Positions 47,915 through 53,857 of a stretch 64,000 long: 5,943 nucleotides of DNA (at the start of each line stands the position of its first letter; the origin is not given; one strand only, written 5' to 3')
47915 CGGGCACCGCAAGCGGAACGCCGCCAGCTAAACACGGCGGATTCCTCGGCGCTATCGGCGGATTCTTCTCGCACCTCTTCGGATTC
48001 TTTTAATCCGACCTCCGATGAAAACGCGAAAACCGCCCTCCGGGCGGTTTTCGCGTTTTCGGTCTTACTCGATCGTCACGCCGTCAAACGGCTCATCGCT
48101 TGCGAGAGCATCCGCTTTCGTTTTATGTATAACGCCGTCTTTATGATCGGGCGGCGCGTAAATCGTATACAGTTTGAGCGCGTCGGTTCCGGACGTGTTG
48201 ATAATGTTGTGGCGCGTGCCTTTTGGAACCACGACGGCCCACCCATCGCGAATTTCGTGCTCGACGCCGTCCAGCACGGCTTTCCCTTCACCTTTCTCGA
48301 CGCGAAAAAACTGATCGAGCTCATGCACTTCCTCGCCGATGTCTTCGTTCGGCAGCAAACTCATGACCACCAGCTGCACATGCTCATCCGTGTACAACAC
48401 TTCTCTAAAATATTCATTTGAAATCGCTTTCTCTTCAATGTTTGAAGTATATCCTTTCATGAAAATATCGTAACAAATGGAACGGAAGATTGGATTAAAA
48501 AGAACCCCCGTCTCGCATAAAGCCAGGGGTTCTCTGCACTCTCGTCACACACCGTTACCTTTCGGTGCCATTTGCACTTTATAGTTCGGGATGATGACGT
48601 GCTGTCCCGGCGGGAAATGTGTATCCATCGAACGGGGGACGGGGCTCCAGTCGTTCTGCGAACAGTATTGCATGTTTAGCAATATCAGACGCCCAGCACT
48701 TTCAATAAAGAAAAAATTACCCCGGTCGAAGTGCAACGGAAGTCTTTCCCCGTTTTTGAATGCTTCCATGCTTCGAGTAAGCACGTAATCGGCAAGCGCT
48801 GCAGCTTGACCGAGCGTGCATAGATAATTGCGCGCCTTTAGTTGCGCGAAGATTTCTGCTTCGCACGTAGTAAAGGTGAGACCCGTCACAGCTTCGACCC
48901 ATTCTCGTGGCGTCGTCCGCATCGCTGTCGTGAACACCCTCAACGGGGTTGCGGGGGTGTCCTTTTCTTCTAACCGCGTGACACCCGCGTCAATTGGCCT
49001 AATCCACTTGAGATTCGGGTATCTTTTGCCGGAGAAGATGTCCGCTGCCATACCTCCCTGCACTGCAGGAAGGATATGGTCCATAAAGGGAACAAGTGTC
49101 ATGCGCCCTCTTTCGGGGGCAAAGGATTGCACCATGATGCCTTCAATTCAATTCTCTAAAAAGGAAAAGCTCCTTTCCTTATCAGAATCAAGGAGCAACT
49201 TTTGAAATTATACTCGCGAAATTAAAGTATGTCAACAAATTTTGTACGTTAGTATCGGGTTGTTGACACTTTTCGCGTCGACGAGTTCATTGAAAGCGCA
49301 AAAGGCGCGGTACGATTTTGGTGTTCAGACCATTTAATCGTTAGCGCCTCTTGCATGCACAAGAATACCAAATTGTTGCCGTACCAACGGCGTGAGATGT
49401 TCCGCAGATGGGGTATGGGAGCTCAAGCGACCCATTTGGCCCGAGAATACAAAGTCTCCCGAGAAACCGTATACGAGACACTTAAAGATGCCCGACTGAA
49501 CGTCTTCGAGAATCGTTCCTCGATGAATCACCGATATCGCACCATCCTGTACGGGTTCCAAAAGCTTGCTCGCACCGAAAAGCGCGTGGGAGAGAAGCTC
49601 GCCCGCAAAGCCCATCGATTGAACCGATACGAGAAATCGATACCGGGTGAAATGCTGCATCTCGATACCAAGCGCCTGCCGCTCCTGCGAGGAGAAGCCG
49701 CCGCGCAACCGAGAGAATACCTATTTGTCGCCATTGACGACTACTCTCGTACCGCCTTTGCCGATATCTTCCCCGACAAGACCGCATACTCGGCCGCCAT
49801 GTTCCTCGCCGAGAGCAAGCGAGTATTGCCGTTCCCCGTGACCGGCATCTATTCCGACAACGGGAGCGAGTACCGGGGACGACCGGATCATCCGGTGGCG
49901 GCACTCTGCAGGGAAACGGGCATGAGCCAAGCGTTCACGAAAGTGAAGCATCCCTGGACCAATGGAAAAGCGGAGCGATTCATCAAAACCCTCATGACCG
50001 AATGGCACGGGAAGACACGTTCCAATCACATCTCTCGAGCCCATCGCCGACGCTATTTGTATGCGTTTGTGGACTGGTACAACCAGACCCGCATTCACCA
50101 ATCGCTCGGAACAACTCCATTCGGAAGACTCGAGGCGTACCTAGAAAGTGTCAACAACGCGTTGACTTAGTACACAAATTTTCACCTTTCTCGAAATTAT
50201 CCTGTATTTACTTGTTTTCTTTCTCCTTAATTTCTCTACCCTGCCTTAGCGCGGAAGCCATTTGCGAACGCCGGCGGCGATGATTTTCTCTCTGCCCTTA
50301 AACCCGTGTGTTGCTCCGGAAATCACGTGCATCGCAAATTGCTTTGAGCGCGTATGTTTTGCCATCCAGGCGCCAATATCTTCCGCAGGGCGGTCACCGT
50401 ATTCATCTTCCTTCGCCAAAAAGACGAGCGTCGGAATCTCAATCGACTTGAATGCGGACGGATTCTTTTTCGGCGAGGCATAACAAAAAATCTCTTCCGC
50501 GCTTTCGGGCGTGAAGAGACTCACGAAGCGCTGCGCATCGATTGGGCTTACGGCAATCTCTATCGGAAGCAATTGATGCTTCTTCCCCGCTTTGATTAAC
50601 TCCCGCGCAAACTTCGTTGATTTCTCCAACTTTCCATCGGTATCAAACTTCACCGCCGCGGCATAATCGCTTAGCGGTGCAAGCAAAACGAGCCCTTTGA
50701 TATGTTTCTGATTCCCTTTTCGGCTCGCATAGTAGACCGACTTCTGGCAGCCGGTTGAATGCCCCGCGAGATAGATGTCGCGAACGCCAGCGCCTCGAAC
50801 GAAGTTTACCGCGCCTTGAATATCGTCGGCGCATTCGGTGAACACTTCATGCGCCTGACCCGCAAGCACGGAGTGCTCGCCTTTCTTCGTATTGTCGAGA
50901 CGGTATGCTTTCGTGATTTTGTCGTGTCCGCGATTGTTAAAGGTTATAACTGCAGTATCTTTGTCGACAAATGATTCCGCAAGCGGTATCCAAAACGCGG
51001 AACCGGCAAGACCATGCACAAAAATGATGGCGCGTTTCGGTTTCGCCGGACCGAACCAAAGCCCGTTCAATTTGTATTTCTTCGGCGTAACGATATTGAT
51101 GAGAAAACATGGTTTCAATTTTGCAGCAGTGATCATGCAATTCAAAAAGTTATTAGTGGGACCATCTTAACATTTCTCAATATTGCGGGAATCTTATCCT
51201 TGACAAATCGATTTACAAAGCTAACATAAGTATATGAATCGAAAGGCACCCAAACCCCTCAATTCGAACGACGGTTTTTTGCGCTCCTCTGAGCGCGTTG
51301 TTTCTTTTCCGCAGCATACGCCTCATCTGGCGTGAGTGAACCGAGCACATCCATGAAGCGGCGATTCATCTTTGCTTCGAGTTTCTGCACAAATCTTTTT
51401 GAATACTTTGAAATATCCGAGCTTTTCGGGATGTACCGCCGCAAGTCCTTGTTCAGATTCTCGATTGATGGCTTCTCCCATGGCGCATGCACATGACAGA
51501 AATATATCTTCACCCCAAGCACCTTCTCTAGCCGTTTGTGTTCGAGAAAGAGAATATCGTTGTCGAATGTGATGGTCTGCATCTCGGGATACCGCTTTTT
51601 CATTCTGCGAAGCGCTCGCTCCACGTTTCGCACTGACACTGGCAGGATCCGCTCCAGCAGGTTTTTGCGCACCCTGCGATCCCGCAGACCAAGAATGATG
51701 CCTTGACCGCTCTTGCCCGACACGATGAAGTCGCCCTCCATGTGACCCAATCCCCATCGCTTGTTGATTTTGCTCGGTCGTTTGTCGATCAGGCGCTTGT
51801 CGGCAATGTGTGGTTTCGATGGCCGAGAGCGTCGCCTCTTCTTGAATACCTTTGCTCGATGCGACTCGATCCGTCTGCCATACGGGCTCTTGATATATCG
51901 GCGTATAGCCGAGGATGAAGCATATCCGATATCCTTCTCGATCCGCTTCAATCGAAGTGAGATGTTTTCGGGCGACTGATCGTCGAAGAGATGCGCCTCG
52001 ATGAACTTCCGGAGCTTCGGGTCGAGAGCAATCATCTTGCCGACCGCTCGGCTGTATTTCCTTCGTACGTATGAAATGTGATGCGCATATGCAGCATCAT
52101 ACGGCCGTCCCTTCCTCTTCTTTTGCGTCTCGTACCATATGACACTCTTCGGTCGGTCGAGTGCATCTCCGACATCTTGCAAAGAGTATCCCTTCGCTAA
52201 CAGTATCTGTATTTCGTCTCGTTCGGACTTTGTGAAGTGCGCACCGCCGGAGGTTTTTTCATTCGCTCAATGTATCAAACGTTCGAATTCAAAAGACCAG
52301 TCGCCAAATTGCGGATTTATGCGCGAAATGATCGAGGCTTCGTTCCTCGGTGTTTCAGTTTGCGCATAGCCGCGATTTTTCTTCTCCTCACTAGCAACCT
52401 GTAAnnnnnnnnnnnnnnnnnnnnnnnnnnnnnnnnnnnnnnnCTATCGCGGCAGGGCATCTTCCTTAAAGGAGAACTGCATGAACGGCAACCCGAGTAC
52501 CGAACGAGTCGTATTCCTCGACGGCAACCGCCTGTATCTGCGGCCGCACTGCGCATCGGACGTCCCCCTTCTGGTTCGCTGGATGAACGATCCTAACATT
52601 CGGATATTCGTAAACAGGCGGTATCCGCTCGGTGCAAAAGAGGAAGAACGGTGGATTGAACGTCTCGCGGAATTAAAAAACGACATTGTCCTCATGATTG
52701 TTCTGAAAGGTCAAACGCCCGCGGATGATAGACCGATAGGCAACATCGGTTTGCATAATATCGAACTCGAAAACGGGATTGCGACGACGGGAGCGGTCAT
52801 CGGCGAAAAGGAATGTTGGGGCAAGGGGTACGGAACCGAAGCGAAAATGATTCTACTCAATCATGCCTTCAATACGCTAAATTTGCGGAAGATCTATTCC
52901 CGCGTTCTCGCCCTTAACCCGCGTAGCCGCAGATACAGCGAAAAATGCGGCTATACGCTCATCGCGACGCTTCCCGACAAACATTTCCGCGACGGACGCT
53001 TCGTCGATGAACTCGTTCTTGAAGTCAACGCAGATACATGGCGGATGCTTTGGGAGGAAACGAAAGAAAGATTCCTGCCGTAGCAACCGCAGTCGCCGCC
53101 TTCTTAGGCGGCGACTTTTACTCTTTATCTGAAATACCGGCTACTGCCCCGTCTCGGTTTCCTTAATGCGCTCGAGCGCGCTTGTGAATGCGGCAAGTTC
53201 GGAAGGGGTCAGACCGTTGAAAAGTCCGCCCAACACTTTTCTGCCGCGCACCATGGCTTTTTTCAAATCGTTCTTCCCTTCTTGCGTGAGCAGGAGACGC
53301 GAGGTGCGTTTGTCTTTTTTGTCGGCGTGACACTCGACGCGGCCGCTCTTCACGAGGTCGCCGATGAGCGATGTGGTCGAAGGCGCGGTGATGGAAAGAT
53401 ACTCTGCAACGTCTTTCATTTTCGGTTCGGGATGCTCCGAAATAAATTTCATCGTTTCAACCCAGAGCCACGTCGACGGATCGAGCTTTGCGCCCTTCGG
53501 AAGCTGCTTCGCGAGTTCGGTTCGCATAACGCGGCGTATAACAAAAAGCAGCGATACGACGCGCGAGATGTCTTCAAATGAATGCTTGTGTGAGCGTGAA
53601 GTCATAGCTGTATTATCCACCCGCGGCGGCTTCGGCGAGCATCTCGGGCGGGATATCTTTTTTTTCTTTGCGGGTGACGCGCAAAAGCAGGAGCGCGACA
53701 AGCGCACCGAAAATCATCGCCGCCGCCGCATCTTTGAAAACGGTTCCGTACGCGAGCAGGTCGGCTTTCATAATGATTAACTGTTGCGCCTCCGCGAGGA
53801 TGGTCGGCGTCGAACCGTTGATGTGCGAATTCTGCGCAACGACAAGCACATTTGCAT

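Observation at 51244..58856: Two near-identical inverted IS30 copies bracket a MarR-MFS-HlyD-HlyD efflux module plus a GNAT gene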

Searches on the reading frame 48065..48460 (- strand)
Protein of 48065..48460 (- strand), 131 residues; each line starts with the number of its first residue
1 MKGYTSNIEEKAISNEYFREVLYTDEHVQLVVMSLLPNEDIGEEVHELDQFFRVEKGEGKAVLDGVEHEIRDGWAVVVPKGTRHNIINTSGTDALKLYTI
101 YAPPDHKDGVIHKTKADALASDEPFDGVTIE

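Call 9: search_protein_families(library=pfam, proteins=[window:48065-48460:-], max_evalue=0.001)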
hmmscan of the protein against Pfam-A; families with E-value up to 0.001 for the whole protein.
window:48065-48460:- (131 aa): 1 family
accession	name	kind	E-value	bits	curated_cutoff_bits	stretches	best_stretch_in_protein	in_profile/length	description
PF07883.17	Cupin_2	-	6.4e-14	51.9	27.2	1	32-101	2-70/70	Cupin domain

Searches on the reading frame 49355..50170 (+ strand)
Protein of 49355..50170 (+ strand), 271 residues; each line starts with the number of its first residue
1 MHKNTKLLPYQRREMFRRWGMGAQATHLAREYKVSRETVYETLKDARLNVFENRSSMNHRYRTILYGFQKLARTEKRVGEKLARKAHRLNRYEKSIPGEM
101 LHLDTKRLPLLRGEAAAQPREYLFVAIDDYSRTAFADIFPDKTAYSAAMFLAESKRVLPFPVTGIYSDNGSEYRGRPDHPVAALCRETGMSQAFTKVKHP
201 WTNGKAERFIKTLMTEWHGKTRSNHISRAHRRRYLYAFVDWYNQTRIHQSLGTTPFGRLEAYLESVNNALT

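Call 9: search_protein_families(library=pfam, proteins=[window:49355-50170:+], max_evalue=0.001)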
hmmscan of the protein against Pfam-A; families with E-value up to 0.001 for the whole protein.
window:49355-50170:+ (271 aa): 3 families
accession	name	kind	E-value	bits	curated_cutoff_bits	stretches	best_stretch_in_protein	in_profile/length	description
PF13683.12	rve_3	-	1.4e-14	54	26.5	1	189-254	2-65/67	Integrase core domain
PF00665.32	rve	-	4.2e-09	37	32.6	1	96-200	3-102/102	Integrase core domain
PF02796.21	HTH_7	-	0.00016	22.1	23.8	1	13-40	12-39/45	Helix-turn-helix domain of resolvase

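Call 12: search_protein_families(library=ncbifam, proteins=[window:49355-50170:+], max_evalue=0.001)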
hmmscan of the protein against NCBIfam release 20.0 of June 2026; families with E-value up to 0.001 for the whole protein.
window:49355-50170:+ (271 aa): 3 families
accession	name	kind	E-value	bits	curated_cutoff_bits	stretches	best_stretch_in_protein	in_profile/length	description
NF033577.2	transpos_IS481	equivalog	1.3e-48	166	224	1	80-258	111-283/284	IS481 family transposase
NF033516.0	transpos_IS3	equivalog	2.2e-17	63.3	160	1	18-253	149-362/369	IS3 family transposase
NF033546.1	transpos_IS21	equivalog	1.7e-10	40.9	160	1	90-261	108-284/294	IS21 family transposase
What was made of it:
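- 48461..51241 (.): Rest of the window-specific block between the cupin gene and MarR. It holds a hypothetical 196-aa gene (48545-49135, -), a second and unrelated IS481-like transposase (49355-50170, +) and an alpha/beta hydrolase (50246-51145, -). Pfam and NCBIfam hits (calls 9, 12).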

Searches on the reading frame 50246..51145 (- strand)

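Call 9: search_protein_families(library=pfam, proteins=[window:50246-51145:-], max_evalue=0.001)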
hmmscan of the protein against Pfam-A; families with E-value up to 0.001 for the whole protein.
window:50246-51145:- (299 aa): 5 families
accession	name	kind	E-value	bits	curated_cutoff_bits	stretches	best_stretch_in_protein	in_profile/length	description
PF08538.16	DUF1749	-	6.3e-22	78.5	24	1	106-287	84-283/299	Protein of unknown function (DUF1749)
PF12146.15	Hydrolase_4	-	1.1e-14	54.8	27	1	35-166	2-118/239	Serine aminopeptidase, S33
PF00561.26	Abhydrolase_1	-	4.1e-13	50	25.8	1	39-166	2-110/245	alpha/beta hydrolase fold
PF12697.13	Abhydrolase_6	-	9.6e-09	36.7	26.3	1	40-280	1-204/217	Alpha/beta hydrolase family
PF06821.19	Ser_hydrolase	-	0.00011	22.6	22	0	122-167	55-103/172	Serine hydrolase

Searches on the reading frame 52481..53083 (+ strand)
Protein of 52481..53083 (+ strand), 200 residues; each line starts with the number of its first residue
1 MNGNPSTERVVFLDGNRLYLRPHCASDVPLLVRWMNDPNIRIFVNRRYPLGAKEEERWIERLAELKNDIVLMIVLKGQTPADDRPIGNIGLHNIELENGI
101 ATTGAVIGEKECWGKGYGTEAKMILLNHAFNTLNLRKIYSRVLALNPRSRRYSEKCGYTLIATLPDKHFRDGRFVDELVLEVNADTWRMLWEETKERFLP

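Call 9: search_protein_families(library=pfam, proteins=[window:52481-53083:+], max_evalue=0.001)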
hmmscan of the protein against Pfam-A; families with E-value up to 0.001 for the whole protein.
window:52481-53083:+ (200 aa): 4 families
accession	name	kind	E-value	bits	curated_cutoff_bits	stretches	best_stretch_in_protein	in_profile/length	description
PF13302.13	Acetyltransf_3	-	1e-25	91.4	25.4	1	17-159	1-138/138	Acetyltransferase (GNAT) domain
PF13523.12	Acetyltransf_8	-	1.6e-07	31.5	27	1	25-161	3-140/145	Acetyltransferase (GNAT) domain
PF00583.31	Acetyltransf_1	-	4.2e-07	30.7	20.7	1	74-158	37-116/116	Acetyltransferase (GNAT) family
PF13420.13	Acetyltransf_4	-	1.1e-05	25.9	24.3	1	26-178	7-154/155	Acetyltransferase (GNAT) domain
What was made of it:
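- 52481..53083 (+): GNAT acetyltransferase (200 aa) of unknown substrate. It is not conserved at this position in relatives. PF13302 scores 91 bits (call 9).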

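Call 12: search_protein_families(library=ncbifam, proteins=[window:52481-53083:+], max_evalue=0.001)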
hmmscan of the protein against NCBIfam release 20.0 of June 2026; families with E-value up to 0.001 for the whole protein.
window:52481-53083:+ (200 aa): 10 families
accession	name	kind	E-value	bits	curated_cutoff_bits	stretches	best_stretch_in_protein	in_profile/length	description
TIGR03585.1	PseH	equivalog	8.3e-13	48.7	93.1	1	26-177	9-152/156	UDP-4-amino-4,6-dideoxy-N-acetyl-beta-L-altrosamine N-acetyltransferase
NF000431.1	AAC_6p_Ian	exception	1.7e-07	30.9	400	1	14-180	4-173/190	aminoglycoside N-acetyltransferase AAC(6')-Ian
NF033693.0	AAC_6p_Ie_fam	exception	3.1e-07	30.7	340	1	17-181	7-176/179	AAC(6')-Ie family aminoglycoside N-acetyltransferase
NF033151.0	AAC_6p_A10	exception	1.4e-06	28.4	400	1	29-181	19-175/178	AAC(6')-I family aminoglycoside 6'-N-acetyltransferase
NF000507.1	AAC_6p_Ie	exception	5e-06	26.6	450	1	92-185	87-180/201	aminoglycoside N-acetyltransferase AAC(6')-Ie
NF000016.1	AAC_6p_Im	exception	4.2e-05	23.7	350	1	13-181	2-175/178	aminoglycoside N-acetyltransferase AAC(6')-Im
NF000485.1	TlmB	exception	4.2e-05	23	625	1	68-179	58-162/292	bleomycin family antibiotic N-acetyltransferase TlmB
NF040503.1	resist_ArsN1a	equivalog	8.6e-05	22.3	170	1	99-181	76-156/159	arsinothricin resistance N-acetyltransferase ArsN1 family A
NF011709.0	PRK15130.1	equivalog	0.00013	21.8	218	1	106-177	88-159/186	spermidine N1-acetyltransferase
NF040702.1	ileS_w_GNAT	exception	0.00021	19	1999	1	13-164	282-423/1100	isoleucine--tRNA ligase, N-acetyltransferase domain-containing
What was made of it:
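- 52481..53083 (+): Only sub-threshold PseH and AAC(6') hits were found (call 12).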

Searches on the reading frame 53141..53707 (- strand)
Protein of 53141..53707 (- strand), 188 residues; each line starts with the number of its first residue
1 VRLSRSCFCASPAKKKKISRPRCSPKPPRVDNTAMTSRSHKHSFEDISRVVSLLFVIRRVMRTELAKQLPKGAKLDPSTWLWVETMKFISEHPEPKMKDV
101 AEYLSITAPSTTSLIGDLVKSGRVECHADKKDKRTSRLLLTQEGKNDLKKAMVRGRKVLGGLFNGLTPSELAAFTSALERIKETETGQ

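Call 9: search_protein_families(library=pfam, proteins=[window:53141-53707:-], max_evalue=0.001)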
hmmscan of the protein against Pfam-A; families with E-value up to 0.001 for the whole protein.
window:53141-53707:- (188 aa): 3 families
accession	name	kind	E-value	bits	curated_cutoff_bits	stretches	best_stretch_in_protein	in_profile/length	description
PF12802.13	MarR_2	-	3.2e-06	27.6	27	1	83-134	8-60/61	MarR family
PF01047.28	MarR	-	7.8e-05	22.9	24.6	1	85-135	8-58/59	MarR family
PF13463.12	HTH_27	-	0.00094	19.8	22.2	0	87-144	10-68/68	Winged helix DNA-binding domain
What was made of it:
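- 53141..53605 (-): MarR-family regulator (154 aa as called in the public assembly), the last gene of the operon. PF12802 scores 27.6 bits (call 9).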

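Call 12: search_protein_families(library=ncbifam, proteins=[window:53141-53707:-], max_evalue=0.001)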
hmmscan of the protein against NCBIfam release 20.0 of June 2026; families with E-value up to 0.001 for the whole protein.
window:53141-53707:- (188 aa): 6 families
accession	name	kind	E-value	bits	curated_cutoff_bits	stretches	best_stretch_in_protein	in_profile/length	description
NF050133.1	TransRegFabT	equivalog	1.8e-06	28.3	200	1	83-181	32-130/138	fatty acid biosynthesis transcriptional regulator FabT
NF053777.1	Saro0803TransReg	equivalog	2.1e-06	27.5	200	1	83-182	40-139/140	Saro_0803 family transcriptional regulator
NF045593.1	bilirub_TF_BilQ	equivalog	3.6e-05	23.5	125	1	88-184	38-134/135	bilirubin utilization transcriptional regulator BilQ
TIGR04472.1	reg_rSAM_mob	hypoth_equivalog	0.00014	21.9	240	1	101-183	52-134/141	radical SAM mobile pair system MarR family transcriptional regulator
NF002926.0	PRK03573.1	equivalog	0.0003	20.8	120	1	57-182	12-134/144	transcriptional regulator SlyA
TIGR02337.1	HpaR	equivalog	0.00038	20.3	121.2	1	86-154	34-102/130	homoprotocatechuate degradation operon regulator HpaR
